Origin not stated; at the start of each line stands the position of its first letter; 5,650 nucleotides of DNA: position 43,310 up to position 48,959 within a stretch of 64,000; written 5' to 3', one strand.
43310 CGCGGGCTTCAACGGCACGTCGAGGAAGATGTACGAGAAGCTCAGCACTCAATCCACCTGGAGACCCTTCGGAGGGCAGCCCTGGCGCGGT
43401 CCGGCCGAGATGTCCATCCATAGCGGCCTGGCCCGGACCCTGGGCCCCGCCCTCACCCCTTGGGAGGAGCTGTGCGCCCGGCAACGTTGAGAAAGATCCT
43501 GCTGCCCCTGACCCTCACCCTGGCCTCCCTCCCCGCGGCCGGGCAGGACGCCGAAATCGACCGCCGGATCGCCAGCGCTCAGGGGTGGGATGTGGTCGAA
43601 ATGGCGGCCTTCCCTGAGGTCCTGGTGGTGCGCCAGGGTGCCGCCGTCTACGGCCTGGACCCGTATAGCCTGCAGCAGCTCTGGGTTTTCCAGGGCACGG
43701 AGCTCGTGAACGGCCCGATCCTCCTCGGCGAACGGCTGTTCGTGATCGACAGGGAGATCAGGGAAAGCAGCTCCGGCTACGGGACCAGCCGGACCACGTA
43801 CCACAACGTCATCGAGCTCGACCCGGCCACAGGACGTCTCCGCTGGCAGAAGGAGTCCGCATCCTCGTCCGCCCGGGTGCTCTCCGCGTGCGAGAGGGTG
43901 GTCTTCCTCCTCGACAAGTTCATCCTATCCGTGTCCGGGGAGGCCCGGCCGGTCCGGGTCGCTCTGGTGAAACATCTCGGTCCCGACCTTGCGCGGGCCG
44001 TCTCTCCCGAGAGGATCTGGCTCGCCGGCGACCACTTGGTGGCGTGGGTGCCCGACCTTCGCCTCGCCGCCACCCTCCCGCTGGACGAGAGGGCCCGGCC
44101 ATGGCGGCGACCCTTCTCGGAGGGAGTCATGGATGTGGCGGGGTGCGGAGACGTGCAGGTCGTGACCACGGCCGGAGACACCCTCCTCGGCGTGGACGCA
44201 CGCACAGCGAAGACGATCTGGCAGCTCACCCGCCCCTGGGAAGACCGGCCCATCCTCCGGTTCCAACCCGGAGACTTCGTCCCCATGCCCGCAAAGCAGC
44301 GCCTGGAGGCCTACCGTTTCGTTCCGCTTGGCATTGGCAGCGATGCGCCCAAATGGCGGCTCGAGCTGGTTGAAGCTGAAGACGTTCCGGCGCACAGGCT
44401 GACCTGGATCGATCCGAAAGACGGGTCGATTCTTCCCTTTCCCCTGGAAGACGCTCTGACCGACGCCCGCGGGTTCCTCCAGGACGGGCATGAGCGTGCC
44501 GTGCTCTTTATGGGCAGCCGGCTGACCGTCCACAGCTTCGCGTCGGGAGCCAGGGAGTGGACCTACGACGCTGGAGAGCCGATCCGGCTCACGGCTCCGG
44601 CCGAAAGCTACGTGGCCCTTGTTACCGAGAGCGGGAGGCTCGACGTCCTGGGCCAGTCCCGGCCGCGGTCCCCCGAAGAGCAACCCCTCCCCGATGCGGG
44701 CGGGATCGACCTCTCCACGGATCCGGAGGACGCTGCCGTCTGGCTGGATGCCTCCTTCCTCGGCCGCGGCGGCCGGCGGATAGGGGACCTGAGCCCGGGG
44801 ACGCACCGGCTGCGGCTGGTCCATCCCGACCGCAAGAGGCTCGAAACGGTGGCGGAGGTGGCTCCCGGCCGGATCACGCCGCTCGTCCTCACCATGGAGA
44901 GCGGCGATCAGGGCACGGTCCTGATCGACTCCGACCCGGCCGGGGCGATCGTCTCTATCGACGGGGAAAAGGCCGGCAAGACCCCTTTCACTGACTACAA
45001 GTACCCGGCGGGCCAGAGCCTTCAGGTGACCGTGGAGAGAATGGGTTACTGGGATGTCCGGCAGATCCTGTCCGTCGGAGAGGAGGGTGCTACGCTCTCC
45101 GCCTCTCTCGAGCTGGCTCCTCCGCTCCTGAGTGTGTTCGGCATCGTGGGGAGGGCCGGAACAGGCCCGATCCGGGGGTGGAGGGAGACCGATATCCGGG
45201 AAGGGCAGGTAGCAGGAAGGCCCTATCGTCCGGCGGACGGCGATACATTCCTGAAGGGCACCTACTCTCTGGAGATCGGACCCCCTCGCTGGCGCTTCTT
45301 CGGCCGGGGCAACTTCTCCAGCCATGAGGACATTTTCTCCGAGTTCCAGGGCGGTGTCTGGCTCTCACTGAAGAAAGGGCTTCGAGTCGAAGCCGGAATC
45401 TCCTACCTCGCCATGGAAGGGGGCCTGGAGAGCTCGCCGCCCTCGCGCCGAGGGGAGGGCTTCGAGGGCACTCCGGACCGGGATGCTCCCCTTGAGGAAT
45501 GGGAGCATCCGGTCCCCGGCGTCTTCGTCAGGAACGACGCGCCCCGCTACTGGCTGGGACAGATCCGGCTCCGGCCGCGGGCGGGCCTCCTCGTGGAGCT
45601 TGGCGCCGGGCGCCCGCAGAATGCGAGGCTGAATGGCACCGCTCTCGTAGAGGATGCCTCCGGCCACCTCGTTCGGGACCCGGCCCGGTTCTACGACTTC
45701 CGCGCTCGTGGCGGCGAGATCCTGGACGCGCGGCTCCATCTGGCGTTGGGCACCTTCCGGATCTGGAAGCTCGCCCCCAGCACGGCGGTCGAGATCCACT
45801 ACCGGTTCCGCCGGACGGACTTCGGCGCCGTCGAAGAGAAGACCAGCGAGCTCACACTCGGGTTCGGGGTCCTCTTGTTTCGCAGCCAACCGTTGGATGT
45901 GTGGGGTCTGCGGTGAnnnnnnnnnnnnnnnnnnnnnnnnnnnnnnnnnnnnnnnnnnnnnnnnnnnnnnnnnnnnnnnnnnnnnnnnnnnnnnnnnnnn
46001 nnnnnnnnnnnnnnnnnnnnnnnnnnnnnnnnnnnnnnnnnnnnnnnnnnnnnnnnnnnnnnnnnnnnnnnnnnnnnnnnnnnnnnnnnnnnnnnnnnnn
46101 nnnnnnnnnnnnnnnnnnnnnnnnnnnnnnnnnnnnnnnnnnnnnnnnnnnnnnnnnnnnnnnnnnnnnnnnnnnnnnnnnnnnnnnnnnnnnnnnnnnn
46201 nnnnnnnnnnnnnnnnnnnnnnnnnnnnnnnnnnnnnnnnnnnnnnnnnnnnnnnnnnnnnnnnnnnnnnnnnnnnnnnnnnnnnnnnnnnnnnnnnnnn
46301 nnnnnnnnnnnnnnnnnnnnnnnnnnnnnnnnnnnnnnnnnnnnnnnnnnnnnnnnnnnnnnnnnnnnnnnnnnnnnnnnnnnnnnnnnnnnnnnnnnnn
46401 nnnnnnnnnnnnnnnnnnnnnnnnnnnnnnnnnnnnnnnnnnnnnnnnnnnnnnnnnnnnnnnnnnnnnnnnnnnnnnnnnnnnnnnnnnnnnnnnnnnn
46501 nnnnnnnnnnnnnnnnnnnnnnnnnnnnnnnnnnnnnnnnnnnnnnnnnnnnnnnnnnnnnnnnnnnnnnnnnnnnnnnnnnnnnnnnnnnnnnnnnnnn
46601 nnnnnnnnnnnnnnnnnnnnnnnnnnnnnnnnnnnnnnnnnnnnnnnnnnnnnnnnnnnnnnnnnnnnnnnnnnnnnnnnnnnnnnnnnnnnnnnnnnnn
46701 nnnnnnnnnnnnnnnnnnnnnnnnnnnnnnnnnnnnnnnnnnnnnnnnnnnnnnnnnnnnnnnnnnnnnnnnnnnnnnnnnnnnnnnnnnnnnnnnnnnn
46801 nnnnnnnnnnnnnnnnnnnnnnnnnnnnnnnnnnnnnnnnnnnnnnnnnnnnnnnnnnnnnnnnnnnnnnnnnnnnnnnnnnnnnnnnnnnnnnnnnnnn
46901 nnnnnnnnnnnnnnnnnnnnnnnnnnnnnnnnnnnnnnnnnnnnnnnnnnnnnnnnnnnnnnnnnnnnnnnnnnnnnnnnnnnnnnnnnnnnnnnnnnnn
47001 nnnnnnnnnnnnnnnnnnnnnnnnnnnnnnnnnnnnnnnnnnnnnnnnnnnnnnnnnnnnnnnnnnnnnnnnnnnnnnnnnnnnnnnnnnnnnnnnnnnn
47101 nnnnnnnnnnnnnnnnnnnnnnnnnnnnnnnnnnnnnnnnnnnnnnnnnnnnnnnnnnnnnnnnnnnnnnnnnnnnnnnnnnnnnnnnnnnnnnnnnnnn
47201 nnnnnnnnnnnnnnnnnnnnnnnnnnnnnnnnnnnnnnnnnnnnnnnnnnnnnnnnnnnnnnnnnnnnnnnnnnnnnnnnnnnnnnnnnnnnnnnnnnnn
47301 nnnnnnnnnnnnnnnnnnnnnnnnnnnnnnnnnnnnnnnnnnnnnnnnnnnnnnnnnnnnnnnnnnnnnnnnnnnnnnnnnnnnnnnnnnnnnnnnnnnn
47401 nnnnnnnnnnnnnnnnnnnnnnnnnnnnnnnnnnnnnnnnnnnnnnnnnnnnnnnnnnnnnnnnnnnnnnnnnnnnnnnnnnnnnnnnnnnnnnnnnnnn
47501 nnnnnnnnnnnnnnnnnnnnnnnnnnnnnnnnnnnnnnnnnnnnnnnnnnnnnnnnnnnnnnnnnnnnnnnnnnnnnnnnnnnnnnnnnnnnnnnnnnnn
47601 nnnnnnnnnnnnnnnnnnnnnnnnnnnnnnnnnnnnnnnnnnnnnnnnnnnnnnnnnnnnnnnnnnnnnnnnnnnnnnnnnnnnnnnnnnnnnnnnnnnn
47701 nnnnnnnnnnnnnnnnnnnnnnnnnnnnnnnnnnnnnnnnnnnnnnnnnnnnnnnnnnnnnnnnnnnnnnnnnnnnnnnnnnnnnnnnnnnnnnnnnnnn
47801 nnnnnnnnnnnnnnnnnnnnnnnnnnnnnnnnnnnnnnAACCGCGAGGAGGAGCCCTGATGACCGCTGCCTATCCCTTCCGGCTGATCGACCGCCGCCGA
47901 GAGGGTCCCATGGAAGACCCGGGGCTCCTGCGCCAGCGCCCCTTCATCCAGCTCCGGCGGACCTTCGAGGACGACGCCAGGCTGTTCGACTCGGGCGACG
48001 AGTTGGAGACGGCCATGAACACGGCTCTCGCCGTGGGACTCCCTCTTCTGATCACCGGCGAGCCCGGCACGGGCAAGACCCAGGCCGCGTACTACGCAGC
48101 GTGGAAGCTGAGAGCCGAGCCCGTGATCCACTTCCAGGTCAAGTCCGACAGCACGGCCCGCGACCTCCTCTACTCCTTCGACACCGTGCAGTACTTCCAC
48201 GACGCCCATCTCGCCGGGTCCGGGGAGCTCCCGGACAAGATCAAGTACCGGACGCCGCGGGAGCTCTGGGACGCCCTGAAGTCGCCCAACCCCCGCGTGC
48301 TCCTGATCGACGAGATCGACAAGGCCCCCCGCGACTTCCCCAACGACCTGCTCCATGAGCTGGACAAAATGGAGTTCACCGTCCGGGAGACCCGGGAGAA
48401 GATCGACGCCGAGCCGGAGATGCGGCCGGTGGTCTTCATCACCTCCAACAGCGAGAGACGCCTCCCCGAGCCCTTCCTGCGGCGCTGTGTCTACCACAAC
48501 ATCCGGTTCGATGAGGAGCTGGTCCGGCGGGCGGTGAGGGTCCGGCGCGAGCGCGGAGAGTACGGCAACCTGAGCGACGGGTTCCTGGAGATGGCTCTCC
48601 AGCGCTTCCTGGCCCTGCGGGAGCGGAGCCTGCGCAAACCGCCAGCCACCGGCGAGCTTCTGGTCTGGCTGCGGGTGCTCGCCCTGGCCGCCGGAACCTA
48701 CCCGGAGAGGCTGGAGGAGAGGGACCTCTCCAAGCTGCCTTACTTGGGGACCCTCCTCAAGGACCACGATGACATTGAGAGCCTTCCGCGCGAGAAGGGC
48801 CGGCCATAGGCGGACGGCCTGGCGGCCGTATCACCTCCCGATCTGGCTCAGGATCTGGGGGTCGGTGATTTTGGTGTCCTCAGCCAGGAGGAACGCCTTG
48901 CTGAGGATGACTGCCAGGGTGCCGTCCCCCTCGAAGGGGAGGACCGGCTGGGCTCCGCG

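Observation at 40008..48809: Four-gene MoxR / MIDAS-less membrane vWA / secreted propeller-PEGA / caspase-like cluster: candidate trans-envelope NTP-dependent conflict system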

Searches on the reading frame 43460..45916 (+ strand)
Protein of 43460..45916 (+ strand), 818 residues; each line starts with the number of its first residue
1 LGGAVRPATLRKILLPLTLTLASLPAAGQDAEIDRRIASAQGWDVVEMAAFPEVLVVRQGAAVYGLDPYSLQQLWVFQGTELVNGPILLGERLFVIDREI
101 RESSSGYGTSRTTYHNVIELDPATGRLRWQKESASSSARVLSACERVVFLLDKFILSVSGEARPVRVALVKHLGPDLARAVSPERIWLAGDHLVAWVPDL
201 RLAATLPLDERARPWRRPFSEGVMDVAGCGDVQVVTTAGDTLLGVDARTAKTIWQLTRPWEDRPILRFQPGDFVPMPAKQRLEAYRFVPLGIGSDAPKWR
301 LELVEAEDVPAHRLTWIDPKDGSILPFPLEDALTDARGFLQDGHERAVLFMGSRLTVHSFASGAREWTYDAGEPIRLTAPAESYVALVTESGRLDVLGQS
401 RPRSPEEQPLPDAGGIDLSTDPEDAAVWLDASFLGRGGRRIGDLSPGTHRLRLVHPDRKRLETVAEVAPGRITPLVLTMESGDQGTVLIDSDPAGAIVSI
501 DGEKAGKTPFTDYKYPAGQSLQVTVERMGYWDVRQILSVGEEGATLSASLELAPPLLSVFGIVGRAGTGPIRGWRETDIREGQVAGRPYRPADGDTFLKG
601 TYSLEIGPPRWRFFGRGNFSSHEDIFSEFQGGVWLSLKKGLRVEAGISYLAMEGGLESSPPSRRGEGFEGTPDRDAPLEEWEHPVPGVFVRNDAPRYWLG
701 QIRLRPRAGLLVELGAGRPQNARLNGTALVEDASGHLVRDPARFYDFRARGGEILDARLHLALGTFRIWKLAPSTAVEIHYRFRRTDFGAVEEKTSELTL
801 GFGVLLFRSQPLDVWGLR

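Call 7: search_protein_families(library=pfam, proteins=[window:43460-45916:+], max_evalue=0.1)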
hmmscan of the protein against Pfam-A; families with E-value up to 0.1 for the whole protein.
window:43460-45916:+ (818 aa): 2 families
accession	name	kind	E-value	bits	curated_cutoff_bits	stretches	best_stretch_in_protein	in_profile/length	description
PF08308.17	PEGA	-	1.9e-16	60.2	20.8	2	485-553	2-68/71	PEGA domain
PF13360.13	PQQ_2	-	6.2e-08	33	27.6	1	54-140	76-151/233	Outer membrane protein assembly factor BamB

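Call 8: search_protein_families(library=padloc, proteins=[window:43460-45916:+], max_evalue=0.1)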
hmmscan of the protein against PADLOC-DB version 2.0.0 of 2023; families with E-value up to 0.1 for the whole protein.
window:43460-45916:+ (818 aa): 0 families

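Call 9: search_protein_families(library=ncbifam, proteins=[window:43460-45916:+], max_evalue=0.1)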
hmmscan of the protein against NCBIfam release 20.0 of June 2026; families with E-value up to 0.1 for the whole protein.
window:43460-45916:+ (818 aa): 2 families
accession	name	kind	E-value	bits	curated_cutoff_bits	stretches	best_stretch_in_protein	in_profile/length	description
NF047815.1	LIC10124_lipo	equivalog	1.1e-05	24.2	650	1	418-519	202-304/516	LIC10124 family lipoprotein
NF041516.1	PA2928_fam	subfamily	0.00043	19.7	70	1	93-154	47-111/376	PA2928 family protein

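Call 52: find_homologous_proteins(query=window:43487-45913:+)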
Query window:43487-45913:+ (809 aa): 3 proteins with E <= 0.001 among 8000 candidates.
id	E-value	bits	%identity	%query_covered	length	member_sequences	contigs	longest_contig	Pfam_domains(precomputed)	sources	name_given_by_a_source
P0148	0.0e+0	1836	100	100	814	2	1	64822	PF13360.14,PF08308.18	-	-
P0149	7.2e-282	955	60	96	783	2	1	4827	PF08308.18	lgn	-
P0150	5.4e-5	40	31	15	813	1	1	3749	PF08308.18,PF03781.23,PF13620.13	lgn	-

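Call 59: search_solved_structures(query=window:43487-45913:+, max_evalue=1)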
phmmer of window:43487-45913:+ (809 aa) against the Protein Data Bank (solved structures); distinct sequences matched with E-value up to 1: 0.

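Call 75: find_encoding_contigs(protein=P0149, flank=10000, max_places=3)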
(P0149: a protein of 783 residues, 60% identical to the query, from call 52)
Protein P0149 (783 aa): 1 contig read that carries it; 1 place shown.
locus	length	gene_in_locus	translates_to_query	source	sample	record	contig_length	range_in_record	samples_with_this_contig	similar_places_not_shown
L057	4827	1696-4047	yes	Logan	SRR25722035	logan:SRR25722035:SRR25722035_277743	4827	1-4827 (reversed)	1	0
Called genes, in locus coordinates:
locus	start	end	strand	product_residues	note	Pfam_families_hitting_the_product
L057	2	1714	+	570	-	?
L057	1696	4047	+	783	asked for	PF08308:PEGA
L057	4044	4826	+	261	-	?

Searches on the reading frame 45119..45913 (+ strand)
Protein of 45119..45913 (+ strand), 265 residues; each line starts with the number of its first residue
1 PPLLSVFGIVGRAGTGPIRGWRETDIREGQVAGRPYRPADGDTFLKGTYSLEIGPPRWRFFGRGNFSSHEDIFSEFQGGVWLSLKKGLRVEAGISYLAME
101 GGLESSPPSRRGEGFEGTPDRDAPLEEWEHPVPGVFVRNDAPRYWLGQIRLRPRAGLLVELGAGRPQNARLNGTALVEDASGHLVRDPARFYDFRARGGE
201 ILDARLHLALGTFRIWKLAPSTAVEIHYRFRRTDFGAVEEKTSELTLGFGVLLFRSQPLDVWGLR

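Call 64: search_protein_representatives(protein=window:45119-45913:+)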
Query: 265 residues. Proteins with E-value up to 0.001 (for the whole library): 29; up to 1e-10: 23; up to 1e-30: 8. The best 29 are listed.
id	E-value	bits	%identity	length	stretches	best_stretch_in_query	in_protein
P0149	9.1e-102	356.6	64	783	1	1-255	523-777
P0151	2.5e-91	322.4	60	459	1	1-258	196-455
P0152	2.0e-50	188.2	44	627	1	9-251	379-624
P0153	1.9e-47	178.4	44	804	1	5-254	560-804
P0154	1.8e-41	158.8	40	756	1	10-252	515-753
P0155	1.6e-39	152.4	51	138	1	120-254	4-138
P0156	2.1e-32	129.0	39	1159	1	4-255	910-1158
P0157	7.1e-31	124.0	51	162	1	64-199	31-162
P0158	9.6e-29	117.0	34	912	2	2-254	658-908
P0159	6.3e-26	107.8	34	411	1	12-254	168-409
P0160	1.3e-24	103.5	41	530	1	102-258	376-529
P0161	2.3e-24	102.7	34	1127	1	9-255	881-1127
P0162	2.9e-22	95.8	35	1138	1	4-254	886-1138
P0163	4.8e-21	91.8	38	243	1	89-254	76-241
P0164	3.5e-20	88.9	39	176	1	107-251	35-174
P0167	3.7e-18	82.3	28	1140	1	11-256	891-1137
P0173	1.4e-10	57.4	30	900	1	11-255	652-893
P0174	7.5e-10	55.0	35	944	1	18-254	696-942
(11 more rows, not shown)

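Call 65: search_protein_families(library=pfam, proteins=[P0152, P0153, P0154, P0156, P0158, P0161, P0162, P0167, P0173, P0174], max_evalue=0.001)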
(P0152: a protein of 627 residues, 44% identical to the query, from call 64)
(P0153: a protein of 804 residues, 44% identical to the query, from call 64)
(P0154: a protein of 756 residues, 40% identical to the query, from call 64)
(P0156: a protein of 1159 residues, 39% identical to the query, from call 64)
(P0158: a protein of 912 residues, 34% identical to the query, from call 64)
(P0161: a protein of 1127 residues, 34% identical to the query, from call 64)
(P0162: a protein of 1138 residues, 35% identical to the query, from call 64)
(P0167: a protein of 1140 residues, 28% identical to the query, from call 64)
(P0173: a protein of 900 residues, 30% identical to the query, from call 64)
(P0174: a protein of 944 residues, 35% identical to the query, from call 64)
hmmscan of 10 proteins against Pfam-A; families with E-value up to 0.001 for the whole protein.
P0152 (627 aa): 2 families
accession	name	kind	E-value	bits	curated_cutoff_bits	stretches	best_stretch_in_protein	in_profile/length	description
PF08308.17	PEGA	-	2.4e-05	24.6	20.8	0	226-285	2-61/71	PEGA domain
PF13360.13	PQQ_2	-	4.4e-05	23.7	27.6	1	50-210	72-223/233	Outer membrane protein assembly factor BamB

P0153 (804 aa): 2 families
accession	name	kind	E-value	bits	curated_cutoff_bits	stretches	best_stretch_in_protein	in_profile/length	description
PF08308.17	PEGA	-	1.6e-09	37.9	20.8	1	487-544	3-58/71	PEGA domain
PF13360.13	PQQ_2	-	1.2e-05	25.5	27.6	0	202-269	77-150/233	Outer membrane protein assembly factor BamB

P0154 (756 aa): 2 families
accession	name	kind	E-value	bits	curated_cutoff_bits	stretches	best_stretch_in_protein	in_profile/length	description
PF08308.17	PEGA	-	4.8e-13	49.3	20.8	1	436-503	2-66/71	PEGA domain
PF13360.13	PQQ_2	-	8.8e-11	42.3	27.6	1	191-326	7-146/233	Outer membrane protein assembly factor BamB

P0156 (1159 aa): 2 families
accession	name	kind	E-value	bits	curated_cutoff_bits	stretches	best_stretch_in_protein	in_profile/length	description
PF08308.17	PEGA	-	3.2e-14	53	20.8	1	842-881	6-46/71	PEGA domain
PF13360.13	PQQ_2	-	3.2e-05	24.1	27.6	1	489-565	23-100/233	Outer membrane protein assembly factor BamB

P0158 (912 aa): 1 family
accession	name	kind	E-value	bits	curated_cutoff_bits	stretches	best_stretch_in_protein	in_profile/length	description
PF08308.17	PEGA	-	1.4e-12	47.8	20.8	1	590-648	3-60/71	PEGA domain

P0161 (1127 aa): 1 family
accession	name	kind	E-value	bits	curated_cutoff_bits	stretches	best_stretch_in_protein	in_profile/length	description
PF08308.17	PEGA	-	2e-09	37.7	20.8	1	806-863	4-61/71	PEGA domain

P0162 (1138 aa): 2 families
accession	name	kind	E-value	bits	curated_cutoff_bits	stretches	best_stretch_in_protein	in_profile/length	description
PF08308.17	PEGA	-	2.3e-13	50.2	20.8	1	816-882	3-68/71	PEGA domain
PF13570.13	Beta-prop_ACSF4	-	0.00019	21.4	133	0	476-537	145-206/329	Beta-alanine-activating enzyme, beta-propeller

P0167 (1140 aa): 2 families
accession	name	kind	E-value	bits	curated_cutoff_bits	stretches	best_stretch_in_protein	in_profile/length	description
PF08308.17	PEGA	-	1.4e-13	51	20.8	0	808-860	3-51/71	PEGA domain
PF13360.13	PQQ_2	-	6.6e-10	39.5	27.6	1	473-574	32-141/233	Outer membrane protein assembly factor BamB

P0173 (900 aa): 2 families
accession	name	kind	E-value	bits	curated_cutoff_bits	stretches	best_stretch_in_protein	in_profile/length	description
PF08308.17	PEGA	-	8.4e-05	22.8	20.8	0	572-628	2-55/71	PEGA domain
PF13360.13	PQQ_2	-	0.00023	21.3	27.6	1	268-366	41-136/233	Outer membrane protein assembly factor BamB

P0174 (944 aa): 2 families
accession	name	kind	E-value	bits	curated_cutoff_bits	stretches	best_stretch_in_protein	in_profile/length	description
PF08308.17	PEGA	-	1.1e-17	64.1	20.8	1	609-670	2-61/71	PEGA domain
PF13360.13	PQQ_2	-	8.3e-05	22.8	27.6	0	269-414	78-232/233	Outer membrane protein assembly factor BamB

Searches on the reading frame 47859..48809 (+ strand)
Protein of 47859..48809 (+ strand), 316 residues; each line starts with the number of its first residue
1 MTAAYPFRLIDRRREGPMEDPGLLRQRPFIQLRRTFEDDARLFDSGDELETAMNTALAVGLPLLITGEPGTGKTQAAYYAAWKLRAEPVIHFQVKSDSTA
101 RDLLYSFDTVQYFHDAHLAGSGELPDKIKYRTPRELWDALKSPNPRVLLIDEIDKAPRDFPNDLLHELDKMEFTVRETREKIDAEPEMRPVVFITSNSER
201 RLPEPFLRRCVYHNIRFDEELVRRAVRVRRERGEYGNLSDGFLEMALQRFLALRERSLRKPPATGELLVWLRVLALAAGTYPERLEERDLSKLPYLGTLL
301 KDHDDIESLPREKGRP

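Call 7: search_protein_families(library=pfam, proteins=[window:47859-48809:+], max_evalue=0.1)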
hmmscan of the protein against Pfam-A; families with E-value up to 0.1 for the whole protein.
window:47859-48809:+ (316 aa): 9 families
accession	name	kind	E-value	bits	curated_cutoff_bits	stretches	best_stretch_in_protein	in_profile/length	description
PF07728.20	AAA_5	-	7.5e-14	52.3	22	1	62-209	1-138/139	AAA domain (dynein-related subfamily)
PF00004.35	AAA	-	3.1e-09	37.8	21.2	1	63-210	1-123/131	ATPase family associated with various cellular activities (AAA)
PF13401.12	AAA_22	-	3.2e-07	31.1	27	1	63-167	8-107/130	AAA domain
PF07724.20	AAA_2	-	0.00012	22.6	27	1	64-183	7-113/166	AAA domain (Cdc48 subfamily)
PF00158.32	Sigma54_activat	-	0.0017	18.5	20.2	0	52-79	14-41/168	Sigma-54 interaction domain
PF20720.3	nSTAND3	-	0.0031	17.6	27.2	1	63-104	20-61/155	Novel STAND NTPase 3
PF14532.12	Sigma54_activ_2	-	0.0034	18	25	1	48-81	9-42/138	Sigma-54 interaction domain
PF13191.12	AAA_16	-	0.0041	18.1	32.6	1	50-159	13-147/167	AAA ATPase domain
PF13604.12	AAA_30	-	0.076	13.2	27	0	62-173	20-117/191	AAA domain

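Call 8: search_protein_families(library=padloc, proteins=[window:47859-48809:+], max_evalue=0.1)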
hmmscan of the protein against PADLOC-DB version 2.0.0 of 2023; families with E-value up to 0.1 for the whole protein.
window:47859-48809:+ (316 aa): 5 families
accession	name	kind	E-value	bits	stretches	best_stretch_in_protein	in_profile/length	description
PDLC02196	IetA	-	0.00018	19.1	1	54-87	116-149/374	-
PDLC02195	IetA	-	0.0006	17.2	1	53-90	130-166/395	-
PDLC04140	mad8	-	0.0077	13.8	1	51-238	18-120/314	mads_8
PDLC01994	RtcR_PspF1--CARF_AAA_HTH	-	0.014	12.5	1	58-78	179-199/468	-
PDLC04702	PDC-M54A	-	0.04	9.3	1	56-92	314-351/1621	-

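Call 9: search_protein_families(library=ncbifam, proteins=[window:47859-48809:+], max_evalue=0.1)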
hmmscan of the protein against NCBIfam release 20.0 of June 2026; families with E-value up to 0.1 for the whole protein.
window:47859-48809:+ (316 aa): 7 families
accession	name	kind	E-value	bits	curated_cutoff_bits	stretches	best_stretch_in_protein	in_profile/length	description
NF047784.1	MadB_ATPase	equivalog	3.7e-14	52.6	475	1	130-305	124-289/298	MadB family AAA-type ATPase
NF042959.1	IteA_antiphage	equivalog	0.00024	20.4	510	1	54-86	119-151/367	anti-phage ATPase IteA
TIGR02640.1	gas_vesic_GvpN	equivalog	0.00041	19.9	266.8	1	48-198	9-160/262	gas vesicle protein GvpN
TIGR02928.1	TIGR02928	subfamily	0.0019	17.1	181.3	1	63-172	43-157/366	orc1/cdc6 family replication initiation protein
TIGR02639.1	ClpA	equivalog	0.011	14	993.15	1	135-183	547-594/734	ATP-dependent Clp protease ATP-binding subunit ClpA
NF008263.0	PRK11034.1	equivalog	0.041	11.7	1350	0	124-180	537-593/758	ATP-dependent Clp protease ATP-binding subunit ClpA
NF003232.0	PRK04195.2-2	equivalog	0.081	11.8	701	0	62-83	38-59/480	replication factor C large subunit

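Call 31: search_solved_structures(query=window:47859-48806:+, max_evalue=0.01)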
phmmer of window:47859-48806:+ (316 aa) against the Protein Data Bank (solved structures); distinct sequences matched with E-value up to 0.01: 4.
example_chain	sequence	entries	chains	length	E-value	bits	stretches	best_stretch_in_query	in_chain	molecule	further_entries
6hyp_A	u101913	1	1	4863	0.00047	22.8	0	122-188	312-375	Midasin,Midasin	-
6i27_A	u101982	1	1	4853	0.00048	22.8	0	122-188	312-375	Midasin,Midasin,Midasin,Midasin,Midasin,Midasin,Midasin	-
6i26_A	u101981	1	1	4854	0.00048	22.8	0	122-188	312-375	Midasin,Midasin,Midasin,Midasin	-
5jcs_s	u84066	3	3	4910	0.0005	22.7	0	122-188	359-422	Midasin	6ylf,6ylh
